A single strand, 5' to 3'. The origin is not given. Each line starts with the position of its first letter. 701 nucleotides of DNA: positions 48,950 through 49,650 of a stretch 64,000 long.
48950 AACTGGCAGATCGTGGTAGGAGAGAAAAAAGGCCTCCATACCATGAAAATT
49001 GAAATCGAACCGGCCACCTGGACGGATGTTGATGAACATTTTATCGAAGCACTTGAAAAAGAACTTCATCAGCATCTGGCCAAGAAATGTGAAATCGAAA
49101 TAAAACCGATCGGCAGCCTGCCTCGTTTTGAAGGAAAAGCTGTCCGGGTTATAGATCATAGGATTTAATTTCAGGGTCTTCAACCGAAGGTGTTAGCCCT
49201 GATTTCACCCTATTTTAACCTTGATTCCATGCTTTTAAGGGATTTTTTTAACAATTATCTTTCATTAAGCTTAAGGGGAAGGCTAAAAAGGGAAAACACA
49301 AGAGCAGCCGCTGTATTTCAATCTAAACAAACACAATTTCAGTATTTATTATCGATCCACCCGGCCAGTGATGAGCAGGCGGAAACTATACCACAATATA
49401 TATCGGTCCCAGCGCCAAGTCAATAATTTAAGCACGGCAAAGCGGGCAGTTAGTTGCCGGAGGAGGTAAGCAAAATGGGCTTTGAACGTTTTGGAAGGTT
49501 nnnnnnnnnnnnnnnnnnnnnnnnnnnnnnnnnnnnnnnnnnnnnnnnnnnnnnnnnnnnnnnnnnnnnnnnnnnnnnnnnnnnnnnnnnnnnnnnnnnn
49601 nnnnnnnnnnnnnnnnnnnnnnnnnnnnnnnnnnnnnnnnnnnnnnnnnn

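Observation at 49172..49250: Conserved intergenic element, copy 3, starting 4 nt after the paaK stop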

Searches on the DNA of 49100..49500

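Call 60: search_rna_families(source=window, start=49100, end=49500, threshold=evalue, max_evalue=1)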
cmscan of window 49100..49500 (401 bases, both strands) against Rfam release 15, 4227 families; matches with E-value up to 1: 0.
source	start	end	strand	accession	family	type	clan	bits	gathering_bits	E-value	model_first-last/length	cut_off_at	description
